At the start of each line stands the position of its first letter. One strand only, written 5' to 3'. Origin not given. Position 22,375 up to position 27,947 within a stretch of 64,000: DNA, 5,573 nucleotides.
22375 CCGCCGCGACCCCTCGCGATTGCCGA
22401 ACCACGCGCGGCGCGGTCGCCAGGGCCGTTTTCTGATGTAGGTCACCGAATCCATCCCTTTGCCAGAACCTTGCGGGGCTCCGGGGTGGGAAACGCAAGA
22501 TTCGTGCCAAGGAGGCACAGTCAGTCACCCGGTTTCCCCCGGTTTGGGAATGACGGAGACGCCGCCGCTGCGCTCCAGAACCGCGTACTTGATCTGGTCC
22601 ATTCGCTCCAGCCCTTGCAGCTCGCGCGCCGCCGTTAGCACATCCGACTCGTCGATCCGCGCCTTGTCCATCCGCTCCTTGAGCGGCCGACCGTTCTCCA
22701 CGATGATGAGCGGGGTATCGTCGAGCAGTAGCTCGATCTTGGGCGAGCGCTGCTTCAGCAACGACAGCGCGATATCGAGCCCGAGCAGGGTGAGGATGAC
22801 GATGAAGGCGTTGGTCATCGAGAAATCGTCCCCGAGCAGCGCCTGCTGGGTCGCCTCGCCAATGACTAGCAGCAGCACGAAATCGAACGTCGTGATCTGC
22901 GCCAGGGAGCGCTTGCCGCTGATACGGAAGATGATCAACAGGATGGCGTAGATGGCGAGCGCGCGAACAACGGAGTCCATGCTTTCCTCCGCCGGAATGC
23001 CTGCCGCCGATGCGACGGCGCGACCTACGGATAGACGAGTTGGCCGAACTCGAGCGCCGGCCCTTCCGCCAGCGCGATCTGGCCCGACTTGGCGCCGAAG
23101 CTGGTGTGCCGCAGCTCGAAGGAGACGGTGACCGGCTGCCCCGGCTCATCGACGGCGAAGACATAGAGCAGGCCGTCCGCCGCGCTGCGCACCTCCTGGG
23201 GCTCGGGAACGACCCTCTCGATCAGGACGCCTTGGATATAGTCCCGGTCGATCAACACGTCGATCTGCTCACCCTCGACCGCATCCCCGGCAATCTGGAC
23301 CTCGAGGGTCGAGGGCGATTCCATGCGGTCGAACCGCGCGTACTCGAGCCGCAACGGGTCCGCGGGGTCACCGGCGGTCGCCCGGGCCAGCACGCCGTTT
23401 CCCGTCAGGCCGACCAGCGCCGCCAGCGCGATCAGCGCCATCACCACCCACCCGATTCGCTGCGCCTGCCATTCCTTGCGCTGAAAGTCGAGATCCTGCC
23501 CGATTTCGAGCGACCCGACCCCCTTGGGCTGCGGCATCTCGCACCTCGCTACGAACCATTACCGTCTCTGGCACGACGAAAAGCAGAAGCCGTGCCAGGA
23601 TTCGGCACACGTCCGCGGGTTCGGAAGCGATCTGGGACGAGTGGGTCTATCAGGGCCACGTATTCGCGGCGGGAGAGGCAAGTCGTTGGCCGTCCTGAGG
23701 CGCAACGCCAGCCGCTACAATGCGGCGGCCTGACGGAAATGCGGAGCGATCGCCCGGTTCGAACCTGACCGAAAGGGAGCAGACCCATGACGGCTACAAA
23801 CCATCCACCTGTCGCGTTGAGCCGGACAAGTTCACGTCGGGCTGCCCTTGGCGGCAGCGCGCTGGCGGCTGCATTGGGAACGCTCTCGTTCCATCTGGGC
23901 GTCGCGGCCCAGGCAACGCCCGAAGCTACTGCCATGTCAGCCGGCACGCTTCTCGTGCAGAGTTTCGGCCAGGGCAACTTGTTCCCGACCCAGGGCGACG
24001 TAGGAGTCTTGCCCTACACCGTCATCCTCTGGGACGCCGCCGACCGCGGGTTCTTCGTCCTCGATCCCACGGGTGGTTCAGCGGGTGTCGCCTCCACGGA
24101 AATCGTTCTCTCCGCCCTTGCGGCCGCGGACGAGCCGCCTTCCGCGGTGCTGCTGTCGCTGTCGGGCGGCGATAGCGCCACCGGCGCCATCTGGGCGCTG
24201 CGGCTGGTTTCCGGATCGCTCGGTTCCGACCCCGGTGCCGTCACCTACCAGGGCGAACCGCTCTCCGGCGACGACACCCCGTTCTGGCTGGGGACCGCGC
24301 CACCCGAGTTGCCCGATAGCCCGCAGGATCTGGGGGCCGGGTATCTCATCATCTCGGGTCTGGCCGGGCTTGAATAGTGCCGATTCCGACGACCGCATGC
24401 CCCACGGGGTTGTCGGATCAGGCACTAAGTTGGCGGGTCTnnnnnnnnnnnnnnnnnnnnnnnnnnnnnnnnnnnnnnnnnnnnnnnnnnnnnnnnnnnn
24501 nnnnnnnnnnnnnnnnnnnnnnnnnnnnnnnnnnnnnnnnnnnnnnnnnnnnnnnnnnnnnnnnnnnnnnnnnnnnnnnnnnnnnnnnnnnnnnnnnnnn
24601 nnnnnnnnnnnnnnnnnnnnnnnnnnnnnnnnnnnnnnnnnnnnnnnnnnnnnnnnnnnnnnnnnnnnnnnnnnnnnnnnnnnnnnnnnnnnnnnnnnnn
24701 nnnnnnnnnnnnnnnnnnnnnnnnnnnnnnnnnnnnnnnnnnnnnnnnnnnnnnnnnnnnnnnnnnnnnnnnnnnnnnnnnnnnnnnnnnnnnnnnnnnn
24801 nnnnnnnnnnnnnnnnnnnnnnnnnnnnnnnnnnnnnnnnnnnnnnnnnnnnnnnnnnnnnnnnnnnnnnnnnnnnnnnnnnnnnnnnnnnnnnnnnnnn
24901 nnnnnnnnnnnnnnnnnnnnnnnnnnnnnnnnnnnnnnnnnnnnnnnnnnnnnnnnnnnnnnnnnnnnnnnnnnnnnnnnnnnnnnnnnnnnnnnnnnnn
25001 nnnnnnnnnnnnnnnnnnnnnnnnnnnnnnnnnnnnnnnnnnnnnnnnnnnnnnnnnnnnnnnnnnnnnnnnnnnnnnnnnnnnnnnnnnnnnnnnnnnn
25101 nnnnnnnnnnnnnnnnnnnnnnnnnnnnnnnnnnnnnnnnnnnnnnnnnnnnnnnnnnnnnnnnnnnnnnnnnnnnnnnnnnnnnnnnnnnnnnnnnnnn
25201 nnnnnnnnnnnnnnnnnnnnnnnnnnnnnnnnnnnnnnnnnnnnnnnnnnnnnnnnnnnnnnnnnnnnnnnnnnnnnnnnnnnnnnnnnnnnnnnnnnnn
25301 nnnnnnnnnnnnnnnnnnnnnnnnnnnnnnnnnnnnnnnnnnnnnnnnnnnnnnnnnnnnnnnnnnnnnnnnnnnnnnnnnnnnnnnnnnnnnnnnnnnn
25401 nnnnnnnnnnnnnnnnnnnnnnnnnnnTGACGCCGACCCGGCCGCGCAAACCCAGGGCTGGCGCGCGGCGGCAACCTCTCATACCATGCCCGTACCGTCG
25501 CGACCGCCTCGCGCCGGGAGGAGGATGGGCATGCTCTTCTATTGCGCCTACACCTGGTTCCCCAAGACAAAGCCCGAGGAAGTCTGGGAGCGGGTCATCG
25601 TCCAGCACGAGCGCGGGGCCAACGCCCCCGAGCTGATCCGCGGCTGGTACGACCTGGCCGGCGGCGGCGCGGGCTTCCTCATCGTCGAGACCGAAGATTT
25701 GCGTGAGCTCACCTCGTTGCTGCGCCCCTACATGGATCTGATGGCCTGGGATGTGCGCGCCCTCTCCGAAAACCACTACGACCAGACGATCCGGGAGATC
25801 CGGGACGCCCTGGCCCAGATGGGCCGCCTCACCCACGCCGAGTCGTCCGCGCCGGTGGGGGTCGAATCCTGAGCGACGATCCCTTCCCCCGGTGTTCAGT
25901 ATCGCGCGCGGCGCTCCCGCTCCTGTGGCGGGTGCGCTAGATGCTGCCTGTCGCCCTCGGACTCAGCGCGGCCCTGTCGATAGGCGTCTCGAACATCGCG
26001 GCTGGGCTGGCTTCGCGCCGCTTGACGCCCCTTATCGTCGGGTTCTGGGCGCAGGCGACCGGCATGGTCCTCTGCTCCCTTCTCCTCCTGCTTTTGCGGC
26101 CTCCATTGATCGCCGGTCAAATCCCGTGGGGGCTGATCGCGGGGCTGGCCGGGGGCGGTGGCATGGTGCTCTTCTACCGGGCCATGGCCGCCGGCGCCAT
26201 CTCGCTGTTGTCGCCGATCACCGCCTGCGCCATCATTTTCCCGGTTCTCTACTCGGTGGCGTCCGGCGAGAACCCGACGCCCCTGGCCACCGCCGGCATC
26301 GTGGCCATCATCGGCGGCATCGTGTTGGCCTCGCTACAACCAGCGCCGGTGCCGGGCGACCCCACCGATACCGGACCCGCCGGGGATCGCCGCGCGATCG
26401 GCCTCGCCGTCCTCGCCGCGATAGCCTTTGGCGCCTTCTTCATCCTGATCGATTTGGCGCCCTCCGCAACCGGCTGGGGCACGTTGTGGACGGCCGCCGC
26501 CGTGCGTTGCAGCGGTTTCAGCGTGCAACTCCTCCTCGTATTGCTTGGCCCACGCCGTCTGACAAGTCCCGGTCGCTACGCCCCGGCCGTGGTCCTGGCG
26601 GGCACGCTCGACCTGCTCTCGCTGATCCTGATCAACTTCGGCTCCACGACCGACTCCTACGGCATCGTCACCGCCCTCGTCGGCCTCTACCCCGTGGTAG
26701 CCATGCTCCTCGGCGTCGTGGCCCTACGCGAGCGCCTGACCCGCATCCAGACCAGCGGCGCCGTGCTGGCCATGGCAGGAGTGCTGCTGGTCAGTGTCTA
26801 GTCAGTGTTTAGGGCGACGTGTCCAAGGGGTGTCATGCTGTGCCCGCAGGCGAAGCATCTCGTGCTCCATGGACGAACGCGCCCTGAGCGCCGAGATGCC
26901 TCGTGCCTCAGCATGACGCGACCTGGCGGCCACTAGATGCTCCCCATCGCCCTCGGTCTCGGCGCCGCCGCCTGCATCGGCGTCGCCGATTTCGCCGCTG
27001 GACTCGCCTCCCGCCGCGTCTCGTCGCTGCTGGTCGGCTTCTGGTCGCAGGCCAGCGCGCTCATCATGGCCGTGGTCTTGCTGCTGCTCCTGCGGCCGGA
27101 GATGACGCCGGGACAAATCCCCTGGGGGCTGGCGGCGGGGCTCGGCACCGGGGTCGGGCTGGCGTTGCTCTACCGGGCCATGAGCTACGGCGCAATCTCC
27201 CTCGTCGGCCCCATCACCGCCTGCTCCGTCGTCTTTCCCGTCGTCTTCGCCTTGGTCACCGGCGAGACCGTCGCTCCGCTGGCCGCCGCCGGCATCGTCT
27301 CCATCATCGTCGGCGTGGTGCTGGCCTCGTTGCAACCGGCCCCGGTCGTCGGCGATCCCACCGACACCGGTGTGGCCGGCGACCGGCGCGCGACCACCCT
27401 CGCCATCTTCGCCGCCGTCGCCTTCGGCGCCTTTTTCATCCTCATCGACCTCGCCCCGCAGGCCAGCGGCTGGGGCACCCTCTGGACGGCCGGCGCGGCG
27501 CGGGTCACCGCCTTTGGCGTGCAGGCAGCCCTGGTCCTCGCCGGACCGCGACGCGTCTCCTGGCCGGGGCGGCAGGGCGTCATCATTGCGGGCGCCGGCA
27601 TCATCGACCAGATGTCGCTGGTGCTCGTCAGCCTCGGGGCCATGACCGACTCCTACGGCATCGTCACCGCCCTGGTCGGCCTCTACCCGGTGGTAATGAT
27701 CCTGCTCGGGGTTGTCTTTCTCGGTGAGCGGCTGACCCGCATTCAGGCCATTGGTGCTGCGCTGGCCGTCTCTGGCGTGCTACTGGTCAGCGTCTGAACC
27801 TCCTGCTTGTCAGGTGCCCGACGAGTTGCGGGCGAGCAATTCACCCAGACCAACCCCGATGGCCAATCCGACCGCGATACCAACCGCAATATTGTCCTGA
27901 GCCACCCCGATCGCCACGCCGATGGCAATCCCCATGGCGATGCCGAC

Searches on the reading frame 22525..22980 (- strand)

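Call 69: search_protein_families(library=pfam, proteins=[window:22525-22980:-], max_evalue=0.0001)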
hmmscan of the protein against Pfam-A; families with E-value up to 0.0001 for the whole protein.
window:22525-22980:- (151 aa): 2 families
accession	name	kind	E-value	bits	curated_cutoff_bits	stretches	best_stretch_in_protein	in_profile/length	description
PF04239.17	DUF421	-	7.6e-11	42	23.6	1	78-148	2-71/129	YetF C-terminal domain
PF20730.2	YetF_N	-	3.5e-08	33.6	26.5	1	12-67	13-68/76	YetF N-terminal transmembrane domain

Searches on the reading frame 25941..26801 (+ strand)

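Call 69: search_protein_families(library=pfam, proteins=[window:25941-26801:+], max_evalue=0.0001)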
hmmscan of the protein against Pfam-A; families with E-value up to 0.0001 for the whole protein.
window:25941-26801:+ (286 aa): 1 family
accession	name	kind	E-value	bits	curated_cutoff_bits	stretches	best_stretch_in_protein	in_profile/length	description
PF00892.27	EamA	-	2.6e-21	76.7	28.2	2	152-285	3-134/135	EamA-like transporter family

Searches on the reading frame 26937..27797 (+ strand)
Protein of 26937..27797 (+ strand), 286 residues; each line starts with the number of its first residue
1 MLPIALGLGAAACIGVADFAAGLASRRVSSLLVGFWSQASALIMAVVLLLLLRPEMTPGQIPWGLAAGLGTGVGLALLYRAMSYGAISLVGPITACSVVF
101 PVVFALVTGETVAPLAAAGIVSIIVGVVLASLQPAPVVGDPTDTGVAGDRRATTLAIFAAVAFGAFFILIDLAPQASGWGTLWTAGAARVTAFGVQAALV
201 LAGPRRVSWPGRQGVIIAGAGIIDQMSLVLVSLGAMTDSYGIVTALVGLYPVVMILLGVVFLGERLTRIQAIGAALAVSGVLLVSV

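Call 69: search_protein_families(library=pfam, proteins=[window:26937-27797:+], max_evalue=0.0001)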
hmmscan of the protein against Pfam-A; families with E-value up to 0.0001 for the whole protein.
window:26937-27797:+ (286 aa): 2 families
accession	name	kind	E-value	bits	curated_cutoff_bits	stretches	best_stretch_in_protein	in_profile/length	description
PF00892.27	EamA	-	1.3e-17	64.7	28.2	2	154-285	5-134/135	EamA-like transporter family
PF03151.22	TPT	-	8.2e-05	22.6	30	0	75-133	79-138/291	Triose-phosphate Transporter family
